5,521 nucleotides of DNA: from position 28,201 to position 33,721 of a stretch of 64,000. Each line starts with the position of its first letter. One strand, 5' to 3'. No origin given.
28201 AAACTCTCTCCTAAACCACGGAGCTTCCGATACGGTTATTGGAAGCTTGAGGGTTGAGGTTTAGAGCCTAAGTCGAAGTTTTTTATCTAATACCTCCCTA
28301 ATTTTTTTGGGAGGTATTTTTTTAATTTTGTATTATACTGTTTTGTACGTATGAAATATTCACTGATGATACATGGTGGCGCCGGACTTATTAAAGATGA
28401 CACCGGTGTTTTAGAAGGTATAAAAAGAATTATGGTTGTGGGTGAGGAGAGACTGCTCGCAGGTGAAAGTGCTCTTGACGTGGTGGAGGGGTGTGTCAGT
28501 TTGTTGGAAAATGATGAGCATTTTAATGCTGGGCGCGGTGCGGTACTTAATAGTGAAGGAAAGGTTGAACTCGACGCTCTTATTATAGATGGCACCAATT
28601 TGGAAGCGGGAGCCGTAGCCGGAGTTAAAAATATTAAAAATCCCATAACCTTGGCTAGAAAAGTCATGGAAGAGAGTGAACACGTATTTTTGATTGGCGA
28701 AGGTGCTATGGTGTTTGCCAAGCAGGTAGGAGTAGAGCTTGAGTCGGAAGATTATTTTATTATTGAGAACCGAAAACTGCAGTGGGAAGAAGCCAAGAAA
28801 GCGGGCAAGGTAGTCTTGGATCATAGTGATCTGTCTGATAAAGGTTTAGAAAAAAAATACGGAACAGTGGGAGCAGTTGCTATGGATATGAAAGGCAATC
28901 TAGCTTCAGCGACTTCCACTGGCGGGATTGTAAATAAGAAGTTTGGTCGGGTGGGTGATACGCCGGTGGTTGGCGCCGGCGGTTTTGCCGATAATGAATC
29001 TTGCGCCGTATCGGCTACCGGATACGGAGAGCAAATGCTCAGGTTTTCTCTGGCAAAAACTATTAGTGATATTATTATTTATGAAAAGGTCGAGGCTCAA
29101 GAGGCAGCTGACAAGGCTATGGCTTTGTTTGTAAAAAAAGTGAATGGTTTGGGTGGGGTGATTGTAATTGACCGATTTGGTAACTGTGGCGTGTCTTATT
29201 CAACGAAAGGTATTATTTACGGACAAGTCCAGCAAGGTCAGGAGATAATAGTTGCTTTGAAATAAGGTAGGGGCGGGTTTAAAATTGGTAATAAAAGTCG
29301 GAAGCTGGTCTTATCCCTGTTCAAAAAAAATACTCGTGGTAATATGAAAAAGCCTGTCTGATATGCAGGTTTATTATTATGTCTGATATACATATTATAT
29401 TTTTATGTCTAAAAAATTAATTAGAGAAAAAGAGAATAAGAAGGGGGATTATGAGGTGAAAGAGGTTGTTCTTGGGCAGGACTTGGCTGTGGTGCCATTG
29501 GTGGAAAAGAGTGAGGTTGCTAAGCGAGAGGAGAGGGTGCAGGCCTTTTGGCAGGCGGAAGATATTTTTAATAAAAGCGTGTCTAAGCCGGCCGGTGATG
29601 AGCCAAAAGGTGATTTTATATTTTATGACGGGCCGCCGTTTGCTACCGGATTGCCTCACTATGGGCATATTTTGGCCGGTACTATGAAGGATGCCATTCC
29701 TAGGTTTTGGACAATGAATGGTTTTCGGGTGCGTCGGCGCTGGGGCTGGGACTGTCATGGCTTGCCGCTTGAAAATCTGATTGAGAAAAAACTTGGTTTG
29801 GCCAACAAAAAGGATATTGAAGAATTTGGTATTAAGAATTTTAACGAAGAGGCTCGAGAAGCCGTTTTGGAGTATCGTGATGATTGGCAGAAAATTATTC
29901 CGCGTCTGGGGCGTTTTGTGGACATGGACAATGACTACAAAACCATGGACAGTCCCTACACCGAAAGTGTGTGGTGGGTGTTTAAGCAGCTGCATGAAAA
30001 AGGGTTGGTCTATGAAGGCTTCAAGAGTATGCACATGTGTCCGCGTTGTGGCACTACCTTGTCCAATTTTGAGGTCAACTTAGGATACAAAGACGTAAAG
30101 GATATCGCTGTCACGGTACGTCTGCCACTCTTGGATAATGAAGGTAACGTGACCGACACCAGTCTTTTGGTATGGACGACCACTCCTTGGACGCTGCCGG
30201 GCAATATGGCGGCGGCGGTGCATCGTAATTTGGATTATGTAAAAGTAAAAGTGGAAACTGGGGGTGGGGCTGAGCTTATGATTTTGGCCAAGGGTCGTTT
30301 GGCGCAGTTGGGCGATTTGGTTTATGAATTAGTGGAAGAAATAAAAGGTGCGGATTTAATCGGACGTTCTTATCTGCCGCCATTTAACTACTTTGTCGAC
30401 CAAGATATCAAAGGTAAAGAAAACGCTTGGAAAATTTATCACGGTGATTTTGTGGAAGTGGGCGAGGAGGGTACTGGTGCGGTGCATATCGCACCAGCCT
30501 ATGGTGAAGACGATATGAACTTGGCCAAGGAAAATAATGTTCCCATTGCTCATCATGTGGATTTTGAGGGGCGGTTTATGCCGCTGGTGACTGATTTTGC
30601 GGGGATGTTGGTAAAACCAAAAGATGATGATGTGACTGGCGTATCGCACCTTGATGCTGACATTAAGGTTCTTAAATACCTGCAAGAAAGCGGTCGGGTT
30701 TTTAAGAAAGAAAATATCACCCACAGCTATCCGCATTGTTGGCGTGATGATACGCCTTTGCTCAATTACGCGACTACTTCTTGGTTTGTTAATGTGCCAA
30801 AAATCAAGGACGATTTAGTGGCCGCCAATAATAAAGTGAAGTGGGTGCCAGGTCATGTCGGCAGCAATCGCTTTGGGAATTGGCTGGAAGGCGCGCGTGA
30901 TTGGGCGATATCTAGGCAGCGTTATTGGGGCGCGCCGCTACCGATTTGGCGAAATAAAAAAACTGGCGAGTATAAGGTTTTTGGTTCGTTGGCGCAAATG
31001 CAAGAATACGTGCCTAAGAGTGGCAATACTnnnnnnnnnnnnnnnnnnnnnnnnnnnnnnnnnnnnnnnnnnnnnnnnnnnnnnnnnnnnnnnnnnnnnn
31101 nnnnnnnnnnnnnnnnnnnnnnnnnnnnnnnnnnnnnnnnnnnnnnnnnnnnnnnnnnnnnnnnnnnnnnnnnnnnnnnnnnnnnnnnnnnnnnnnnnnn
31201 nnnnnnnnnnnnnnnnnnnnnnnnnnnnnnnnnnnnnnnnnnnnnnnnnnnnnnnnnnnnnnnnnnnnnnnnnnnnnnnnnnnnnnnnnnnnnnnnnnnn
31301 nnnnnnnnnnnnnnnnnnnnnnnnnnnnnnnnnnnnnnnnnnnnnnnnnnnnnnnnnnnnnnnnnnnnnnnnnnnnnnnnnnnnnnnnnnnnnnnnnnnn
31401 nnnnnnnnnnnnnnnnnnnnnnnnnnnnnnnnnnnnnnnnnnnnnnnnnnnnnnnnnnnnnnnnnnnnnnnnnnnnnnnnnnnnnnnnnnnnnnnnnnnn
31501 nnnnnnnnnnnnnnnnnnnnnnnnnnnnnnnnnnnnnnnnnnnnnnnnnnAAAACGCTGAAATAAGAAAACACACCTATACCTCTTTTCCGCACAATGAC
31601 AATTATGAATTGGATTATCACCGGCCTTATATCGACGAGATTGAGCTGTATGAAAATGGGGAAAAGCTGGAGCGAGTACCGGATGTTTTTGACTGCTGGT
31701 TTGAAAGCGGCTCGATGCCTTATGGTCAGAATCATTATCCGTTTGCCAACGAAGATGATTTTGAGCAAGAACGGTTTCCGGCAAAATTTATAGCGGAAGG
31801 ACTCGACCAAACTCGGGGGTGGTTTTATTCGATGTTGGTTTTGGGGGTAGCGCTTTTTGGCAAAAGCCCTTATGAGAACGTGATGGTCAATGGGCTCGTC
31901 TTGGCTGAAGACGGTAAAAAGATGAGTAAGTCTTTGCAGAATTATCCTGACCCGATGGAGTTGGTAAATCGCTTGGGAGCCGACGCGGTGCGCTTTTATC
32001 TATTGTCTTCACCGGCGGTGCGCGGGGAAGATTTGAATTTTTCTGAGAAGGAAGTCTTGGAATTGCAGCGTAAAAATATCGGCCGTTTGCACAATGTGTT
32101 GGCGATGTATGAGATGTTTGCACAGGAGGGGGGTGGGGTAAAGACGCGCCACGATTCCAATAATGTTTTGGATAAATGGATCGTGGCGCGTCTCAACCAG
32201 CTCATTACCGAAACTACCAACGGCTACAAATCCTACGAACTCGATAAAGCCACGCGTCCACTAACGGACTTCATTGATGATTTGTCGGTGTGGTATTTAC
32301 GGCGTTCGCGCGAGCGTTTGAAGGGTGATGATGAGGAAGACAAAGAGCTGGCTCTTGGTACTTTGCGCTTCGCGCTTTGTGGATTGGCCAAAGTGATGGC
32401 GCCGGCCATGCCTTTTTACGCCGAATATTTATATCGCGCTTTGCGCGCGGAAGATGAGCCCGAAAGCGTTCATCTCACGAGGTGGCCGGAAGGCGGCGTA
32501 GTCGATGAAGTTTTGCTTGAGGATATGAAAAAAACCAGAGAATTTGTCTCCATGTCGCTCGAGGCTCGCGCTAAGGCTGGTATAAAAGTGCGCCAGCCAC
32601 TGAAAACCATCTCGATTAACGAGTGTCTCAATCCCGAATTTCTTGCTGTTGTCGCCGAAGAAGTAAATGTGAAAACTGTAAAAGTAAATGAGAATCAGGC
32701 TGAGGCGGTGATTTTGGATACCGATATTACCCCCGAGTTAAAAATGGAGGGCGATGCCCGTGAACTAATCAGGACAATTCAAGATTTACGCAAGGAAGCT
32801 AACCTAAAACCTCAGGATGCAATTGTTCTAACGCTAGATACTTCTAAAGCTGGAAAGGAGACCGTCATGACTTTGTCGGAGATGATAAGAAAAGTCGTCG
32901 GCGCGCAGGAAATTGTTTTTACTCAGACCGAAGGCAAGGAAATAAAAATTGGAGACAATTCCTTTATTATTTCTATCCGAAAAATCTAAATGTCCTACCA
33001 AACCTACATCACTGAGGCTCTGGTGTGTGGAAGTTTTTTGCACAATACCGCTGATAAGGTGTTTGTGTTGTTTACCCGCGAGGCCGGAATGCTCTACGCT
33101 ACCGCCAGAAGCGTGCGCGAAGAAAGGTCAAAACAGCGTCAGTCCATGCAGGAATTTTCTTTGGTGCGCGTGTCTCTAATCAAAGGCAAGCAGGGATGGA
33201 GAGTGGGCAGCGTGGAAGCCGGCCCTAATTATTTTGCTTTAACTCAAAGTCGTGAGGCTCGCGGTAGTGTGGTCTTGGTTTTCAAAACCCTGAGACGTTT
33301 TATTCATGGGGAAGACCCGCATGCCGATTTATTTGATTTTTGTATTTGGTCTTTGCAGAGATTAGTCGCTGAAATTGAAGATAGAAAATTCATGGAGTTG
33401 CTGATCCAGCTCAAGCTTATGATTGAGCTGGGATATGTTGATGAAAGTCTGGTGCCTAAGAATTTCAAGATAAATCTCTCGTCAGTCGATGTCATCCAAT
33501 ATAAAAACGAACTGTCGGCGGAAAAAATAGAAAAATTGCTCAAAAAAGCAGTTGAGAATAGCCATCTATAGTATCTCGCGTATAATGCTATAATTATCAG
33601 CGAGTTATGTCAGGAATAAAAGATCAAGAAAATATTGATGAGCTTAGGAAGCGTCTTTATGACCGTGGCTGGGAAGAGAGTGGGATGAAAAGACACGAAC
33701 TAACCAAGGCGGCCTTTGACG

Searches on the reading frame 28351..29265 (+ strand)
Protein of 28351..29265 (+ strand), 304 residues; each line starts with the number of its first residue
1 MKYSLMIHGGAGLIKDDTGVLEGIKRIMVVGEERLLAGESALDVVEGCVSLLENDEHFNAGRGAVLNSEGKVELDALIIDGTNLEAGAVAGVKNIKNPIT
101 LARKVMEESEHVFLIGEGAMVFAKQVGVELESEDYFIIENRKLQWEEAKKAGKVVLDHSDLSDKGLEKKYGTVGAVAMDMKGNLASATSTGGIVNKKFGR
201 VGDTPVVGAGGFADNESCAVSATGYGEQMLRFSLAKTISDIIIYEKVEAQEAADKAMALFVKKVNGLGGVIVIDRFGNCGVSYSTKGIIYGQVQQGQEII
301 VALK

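Call 92: search_protein_families(library=pfam, proteins=[window:28351-29265:+], max_evalue=0.001)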
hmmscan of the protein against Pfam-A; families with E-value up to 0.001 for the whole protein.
window:28351-29265:+ (304 aa): 1 family
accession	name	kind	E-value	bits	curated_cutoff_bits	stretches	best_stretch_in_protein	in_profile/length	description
PF01112.23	Asparaginase_2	-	1.4e-96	323.7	27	1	4-296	2-301/309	Asparaginase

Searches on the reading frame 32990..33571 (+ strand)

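Call 91: search_protein_families(library=pfam, proteins=[window:32990-33571:+], max_evalue=0.001)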
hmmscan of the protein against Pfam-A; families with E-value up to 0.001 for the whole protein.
window:32990-33571:+ (193 aa): 1 family
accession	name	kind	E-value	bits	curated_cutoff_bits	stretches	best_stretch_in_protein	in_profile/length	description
PF11967.14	RecO_N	-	3.7e-08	33.7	27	1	5-66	3-65/80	Recombination protein O N terminal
